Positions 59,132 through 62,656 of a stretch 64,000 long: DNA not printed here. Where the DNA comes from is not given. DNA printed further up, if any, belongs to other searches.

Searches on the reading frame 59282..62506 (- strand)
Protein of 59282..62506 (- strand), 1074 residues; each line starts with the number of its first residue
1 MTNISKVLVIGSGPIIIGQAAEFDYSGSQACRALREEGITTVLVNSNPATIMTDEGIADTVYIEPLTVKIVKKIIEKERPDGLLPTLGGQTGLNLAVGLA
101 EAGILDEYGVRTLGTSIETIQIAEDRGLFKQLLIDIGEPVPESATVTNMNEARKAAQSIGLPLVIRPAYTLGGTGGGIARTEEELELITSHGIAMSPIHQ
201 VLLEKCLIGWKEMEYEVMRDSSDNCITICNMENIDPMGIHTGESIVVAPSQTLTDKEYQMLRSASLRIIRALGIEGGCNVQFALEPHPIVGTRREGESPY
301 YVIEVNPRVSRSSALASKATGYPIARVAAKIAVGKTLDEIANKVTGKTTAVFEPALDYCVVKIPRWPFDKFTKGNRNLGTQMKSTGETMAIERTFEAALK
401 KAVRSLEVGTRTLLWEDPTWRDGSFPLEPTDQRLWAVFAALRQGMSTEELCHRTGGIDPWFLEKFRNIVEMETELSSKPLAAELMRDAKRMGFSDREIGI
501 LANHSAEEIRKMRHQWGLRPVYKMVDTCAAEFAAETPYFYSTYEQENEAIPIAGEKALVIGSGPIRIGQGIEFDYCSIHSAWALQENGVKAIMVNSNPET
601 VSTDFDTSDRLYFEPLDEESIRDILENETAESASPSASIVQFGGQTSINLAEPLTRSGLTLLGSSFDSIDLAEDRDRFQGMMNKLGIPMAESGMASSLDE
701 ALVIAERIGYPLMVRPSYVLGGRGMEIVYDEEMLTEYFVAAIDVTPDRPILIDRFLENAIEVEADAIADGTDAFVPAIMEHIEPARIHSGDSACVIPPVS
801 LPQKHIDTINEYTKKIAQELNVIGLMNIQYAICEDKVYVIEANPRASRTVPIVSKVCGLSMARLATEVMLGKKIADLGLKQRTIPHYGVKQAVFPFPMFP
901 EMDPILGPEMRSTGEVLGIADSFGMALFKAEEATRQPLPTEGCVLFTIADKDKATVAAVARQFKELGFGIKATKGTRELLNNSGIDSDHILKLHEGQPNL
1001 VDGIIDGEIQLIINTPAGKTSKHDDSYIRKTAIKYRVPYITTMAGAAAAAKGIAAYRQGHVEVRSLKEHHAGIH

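Call 81: search_protein_families(library=pfam, max_evalue=0.00001, proteins=[window:59282-62506:-])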
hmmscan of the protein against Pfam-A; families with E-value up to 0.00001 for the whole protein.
window:59282-62506:- (1074 aa): 8 families
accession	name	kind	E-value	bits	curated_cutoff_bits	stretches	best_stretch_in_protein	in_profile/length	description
PF02786.22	CPSase_L_D2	-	1.4e-114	381.4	19.8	2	125-339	1-210/211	Carbamoyl-phosphate synthase L chain, ATP binding domain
PF25596.1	CPSase_L_D1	-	2.5e-92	305.2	27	2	4-121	2-117/118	Carbamoyl phosphate synthase preATP-grasp domain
PF02787.25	CPSase_L_D3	-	1.8e-25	89.2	26.6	1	428-499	5-77/80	Carbamoyl-phosphate synthetase large chain, oligomerisation domain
PF02142.27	MGS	-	1.5e-18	67.1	24.1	1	957-1041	3-94/94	MGS-like domain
PF02222.28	ATP-grasp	-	1.6e-17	64.2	27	1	681-846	2-163/179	ATP-grasp domain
PF07478.18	Dala_Dala_lig_C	-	6.2e-13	49.2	24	1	702-844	29-174/204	D-ala D-ala ligase C-terminus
PF15632.11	ATPgrasp_Ter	-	3e-09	37.2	29.1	0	807-873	47-112/131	ATP-grasp in the biosynthetic pathway with Ter operon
PF01071.24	GARS_A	-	6.4e-06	26.6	27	0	680-792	8-122/194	Phosphoribosylglycinamide synthetase, ATP-grasp (A) domain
